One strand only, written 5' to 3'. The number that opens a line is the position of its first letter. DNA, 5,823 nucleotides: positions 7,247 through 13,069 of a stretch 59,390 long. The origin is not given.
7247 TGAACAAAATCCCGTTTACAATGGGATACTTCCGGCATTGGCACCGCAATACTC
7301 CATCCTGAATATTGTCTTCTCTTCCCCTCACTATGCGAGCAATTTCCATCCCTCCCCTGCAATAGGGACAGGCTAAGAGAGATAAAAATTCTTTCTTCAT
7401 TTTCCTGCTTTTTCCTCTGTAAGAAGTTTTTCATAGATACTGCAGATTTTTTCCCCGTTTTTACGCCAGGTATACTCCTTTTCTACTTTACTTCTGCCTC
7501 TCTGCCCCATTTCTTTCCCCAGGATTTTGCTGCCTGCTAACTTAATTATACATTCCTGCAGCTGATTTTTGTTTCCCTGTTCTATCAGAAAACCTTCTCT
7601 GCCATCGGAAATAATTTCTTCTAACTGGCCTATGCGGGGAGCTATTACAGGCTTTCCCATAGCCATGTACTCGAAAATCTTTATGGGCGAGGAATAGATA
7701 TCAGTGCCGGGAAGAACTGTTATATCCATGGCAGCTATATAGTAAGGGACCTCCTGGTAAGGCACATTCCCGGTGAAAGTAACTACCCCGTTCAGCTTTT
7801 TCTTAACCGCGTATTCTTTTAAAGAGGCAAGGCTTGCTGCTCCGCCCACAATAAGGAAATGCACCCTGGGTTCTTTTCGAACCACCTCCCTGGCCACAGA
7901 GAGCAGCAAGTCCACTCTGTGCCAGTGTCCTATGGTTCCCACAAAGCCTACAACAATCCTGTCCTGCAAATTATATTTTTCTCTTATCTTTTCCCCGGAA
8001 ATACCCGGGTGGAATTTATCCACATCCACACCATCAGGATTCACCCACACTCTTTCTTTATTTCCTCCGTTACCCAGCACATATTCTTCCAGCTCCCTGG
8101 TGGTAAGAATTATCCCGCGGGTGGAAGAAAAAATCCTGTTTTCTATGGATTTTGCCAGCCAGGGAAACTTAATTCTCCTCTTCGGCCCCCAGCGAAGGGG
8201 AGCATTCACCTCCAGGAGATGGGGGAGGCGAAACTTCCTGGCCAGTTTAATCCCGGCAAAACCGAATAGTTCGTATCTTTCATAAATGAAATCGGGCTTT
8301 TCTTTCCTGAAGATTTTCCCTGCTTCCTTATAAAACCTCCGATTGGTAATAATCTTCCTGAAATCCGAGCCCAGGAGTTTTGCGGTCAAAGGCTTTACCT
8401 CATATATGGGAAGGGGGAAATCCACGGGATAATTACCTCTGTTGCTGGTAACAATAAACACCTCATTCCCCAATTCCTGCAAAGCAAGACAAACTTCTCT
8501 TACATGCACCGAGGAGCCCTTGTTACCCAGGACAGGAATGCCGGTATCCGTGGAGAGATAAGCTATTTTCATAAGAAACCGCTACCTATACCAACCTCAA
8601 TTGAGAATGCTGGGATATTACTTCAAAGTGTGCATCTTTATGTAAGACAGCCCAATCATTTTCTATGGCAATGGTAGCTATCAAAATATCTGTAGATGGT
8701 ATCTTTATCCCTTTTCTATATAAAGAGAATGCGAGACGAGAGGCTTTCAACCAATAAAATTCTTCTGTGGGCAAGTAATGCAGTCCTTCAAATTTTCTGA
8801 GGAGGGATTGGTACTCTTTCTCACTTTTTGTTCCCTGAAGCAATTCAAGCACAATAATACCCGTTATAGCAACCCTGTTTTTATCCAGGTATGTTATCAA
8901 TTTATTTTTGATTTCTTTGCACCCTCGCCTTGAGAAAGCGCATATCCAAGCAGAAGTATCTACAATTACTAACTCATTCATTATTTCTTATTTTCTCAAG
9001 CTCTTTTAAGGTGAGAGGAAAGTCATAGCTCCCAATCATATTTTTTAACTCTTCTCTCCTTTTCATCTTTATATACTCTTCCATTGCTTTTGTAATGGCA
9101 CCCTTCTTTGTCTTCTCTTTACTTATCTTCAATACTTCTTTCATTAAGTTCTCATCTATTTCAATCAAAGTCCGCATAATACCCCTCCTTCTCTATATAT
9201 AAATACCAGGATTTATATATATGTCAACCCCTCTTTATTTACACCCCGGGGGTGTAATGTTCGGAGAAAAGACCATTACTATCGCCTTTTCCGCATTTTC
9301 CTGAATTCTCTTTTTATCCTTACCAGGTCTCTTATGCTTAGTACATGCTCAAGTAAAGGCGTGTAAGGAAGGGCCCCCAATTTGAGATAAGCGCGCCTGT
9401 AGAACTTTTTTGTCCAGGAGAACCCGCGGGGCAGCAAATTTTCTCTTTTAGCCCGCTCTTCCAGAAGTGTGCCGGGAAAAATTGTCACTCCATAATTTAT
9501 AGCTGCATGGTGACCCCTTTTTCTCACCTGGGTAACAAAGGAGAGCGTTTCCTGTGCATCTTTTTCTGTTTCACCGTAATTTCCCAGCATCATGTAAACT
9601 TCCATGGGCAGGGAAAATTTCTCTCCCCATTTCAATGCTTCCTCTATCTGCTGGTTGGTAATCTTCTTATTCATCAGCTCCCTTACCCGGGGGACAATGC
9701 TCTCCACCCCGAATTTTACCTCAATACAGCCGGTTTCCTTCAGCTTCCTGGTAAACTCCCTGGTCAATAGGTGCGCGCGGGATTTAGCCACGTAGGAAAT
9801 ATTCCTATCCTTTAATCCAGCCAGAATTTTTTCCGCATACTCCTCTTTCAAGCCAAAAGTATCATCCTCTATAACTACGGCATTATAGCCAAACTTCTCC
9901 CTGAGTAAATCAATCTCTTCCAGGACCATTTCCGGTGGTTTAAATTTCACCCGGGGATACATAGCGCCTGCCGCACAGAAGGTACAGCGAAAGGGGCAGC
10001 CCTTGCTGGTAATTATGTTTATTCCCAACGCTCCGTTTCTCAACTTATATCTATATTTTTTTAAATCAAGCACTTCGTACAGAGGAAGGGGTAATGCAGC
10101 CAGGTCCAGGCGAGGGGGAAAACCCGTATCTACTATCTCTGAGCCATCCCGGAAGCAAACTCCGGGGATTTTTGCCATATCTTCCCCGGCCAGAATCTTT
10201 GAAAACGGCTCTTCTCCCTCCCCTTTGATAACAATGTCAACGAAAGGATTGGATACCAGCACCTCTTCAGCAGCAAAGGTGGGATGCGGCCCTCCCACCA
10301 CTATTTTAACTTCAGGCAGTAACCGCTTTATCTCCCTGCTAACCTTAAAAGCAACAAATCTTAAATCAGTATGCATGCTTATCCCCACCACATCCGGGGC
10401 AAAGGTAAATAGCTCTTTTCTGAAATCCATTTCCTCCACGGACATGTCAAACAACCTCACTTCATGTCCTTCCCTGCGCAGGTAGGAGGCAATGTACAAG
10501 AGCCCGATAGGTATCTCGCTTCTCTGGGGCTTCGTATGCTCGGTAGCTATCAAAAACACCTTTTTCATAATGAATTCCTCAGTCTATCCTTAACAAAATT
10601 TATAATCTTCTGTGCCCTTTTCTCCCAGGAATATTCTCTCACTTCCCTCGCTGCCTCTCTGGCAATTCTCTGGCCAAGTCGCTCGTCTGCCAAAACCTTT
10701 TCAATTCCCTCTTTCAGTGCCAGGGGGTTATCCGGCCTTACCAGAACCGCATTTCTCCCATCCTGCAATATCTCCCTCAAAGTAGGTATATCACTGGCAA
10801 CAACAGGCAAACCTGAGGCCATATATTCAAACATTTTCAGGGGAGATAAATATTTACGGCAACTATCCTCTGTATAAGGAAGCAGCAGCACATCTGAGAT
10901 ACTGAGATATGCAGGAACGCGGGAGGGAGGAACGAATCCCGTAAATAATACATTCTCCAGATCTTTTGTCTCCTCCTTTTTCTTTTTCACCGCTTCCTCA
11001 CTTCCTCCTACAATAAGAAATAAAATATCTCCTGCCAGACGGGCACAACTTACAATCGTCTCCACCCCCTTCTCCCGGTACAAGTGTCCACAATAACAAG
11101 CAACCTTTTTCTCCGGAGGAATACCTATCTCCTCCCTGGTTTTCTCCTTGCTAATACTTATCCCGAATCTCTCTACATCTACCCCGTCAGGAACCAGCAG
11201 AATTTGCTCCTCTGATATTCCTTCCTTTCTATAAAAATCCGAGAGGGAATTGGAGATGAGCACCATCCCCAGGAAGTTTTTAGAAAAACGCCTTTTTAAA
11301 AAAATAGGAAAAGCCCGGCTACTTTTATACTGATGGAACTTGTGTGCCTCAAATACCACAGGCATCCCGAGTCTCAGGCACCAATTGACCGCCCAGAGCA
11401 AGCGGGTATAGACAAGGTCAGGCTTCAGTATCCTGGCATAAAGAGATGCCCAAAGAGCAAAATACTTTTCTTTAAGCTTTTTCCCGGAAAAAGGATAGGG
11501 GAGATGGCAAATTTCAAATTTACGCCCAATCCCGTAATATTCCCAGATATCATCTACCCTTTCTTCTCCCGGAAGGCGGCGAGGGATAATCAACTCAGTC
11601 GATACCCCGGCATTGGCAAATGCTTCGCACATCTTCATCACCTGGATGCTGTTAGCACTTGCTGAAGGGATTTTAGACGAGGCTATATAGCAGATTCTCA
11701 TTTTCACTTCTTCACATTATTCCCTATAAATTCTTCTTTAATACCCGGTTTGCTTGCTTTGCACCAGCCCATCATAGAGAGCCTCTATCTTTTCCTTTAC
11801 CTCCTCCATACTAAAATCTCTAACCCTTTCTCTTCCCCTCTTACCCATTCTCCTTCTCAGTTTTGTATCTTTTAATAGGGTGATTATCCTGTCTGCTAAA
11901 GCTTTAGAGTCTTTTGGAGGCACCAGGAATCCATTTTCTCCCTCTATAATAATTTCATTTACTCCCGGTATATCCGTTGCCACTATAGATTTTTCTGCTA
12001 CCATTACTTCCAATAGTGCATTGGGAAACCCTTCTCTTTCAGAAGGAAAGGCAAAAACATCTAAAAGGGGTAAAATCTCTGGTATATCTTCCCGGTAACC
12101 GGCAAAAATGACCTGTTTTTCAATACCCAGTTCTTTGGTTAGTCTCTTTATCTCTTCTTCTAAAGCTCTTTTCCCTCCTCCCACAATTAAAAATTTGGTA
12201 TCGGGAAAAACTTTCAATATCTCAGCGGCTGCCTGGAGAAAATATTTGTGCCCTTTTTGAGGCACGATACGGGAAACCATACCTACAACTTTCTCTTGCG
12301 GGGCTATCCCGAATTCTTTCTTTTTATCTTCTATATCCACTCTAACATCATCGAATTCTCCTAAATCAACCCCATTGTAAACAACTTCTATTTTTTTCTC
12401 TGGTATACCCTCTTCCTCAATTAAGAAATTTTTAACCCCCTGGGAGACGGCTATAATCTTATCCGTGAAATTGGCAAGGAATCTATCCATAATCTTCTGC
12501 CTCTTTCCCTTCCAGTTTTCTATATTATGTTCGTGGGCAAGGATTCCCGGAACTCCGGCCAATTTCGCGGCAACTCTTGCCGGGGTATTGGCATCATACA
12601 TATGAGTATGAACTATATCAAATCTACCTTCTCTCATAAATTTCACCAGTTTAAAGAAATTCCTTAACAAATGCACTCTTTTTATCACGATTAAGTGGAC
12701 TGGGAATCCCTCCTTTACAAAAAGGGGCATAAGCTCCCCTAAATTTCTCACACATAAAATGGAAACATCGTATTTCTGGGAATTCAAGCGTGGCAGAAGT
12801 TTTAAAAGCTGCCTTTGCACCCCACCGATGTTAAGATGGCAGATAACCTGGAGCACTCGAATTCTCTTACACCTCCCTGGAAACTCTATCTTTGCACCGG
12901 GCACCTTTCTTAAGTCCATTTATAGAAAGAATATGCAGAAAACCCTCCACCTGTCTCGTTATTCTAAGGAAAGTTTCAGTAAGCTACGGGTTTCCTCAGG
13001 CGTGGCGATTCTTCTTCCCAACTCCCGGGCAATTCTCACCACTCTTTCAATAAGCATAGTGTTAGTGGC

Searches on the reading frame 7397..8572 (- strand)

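Call 47: search_protein_families(library=pfam, proteins=[window:7397-8572:-])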
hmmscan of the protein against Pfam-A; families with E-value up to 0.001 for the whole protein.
window:7397-8572:- (391 aa): 5 families
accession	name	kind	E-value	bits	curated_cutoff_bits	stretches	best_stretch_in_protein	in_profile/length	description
PF00534.26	Glycos_transf_1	-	1.8e-28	99.7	26.4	1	194-361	3-171/172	Glycosyl transferases group 1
PF13692.12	Glyco_trans_1_4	-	5e-28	98.6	27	1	206-346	2-140/142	Glycosyl transferases group 1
PF13439.12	Glyco_transf_4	-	4.6e-14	53.2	28.5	1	19-186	3-170/170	Glycosyltransferase Family 4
PF13524.12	Glyco_trans_1_2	-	1.1e-11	45.3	25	1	231-377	9-143/144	Glycosyl transferase-like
PF13579.12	Glyco_trans_4_4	-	1.6e-09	38.7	29.7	1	19-181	2-158/158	Glycosyl transferase 4-like domain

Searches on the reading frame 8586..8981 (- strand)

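Call 47: search_protein_families(library=pfam, proteins=[window:8586-8981:-])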
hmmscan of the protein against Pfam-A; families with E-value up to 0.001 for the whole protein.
window:8586-8981:- (131 aa): 1 family
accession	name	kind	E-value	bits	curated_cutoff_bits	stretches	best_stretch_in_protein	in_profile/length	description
PF01850.27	PIN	-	1.5e-07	32.5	23.6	1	5-122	1-117/120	PIN domain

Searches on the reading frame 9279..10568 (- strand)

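Call 47: search_protein_families(library=pfam, proteins=[window:9279-10568:-])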
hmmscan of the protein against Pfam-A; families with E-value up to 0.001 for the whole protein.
window:9279-10568:- (429 aa): 2 families
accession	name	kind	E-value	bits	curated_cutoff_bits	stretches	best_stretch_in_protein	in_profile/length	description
PF02310.24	B12-binding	-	2.2e-25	89.3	32.1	1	19-125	13-120/121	B12 binding domain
PF04055.27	Radical_SAM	-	1e-24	88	29.5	1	185-345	1-166/166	Radical SAM superfamily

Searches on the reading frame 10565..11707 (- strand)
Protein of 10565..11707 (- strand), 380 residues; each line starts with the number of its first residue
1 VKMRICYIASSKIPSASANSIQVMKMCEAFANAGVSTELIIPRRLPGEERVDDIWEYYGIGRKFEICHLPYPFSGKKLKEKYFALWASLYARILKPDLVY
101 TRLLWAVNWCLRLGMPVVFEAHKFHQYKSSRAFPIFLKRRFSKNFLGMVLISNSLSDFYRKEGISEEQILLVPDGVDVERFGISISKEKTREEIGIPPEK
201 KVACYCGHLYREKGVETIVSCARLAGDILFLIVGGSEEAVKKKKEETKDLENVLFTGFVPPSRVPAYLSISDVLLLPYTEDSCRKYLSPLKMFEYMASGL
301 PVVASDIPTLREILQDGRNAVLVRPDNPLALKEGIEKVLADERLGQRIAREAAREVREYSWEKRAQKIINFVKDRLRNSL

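Call 47: search_protein_families(library=pfam, proteins=[window:10565-11707:-])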
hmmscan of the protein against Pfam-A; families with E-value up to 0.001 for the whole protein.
window:10565-11707:- (380 aa): 5 families
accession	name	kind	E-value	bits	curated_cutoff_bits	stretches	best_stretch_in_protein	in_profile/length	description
PF00534.26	Glycos_transf_1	-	2.2e-29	102.7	26.4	1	187-353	2-170/172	Glycosyl transferases group 1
PF13692.12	Glyco_trans_1_4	-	6e-25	88.6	27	1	201-341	2-142/142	Glycosyl transferases group 1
PF13524.12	Glyco_trans_1_2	-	9.3e-14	52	25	1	226-369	13-143/144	Glycosyl transferase-like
PF13439.12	Glyco_transf_4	-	1.9e-10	41.5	28.5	1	23-180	8-170/170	Glycosyltransferase Family 4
PF13579.12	Glyco_trans_4_4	-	6.7e-06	27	29.7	1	22-175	6-158/158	Glycosyl transferase 4-like domain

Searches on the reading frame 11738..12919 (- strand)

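Call 47: search_protein_families(library=pfam, proteins=[window:11738-12919:-])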
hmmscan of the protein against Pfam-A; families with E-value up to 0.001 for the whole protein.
window:11738-12919:- (393 aa): 6 families
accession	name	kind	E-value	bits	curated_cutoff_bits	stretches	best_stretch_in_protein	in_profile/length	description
PF00534.26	Glycos_transf_1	-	9.2e-46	155.9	26.4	1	195-365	1-172/172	Glycosyl transferases group 1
PF13692.12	Glyco_trans_1_4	-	9.4e-40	136.6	27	1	210-351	2-142/142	Glycosyl transferases group 1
PF13439.12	Glyco_transf_4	-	6.5e-28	98.3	28.5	1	31-186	1-168/170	Glycosyltransferase Family 4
PF13579.12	Glyco_trans_4_4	-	1.9e-17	64.5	29.7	1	32-183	1-158/158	Glycosyl transferase 4-like domain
PF13477.12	Glyco_trans_4_2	-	3.4e-05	24.5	23.4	1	40-157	15-137/139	Glycosyl transferase 4-like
PF13524.12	Glyco_trans_1_2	-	0.00049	20.5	25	1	298-367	63-130/144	Glycosyl transferase-like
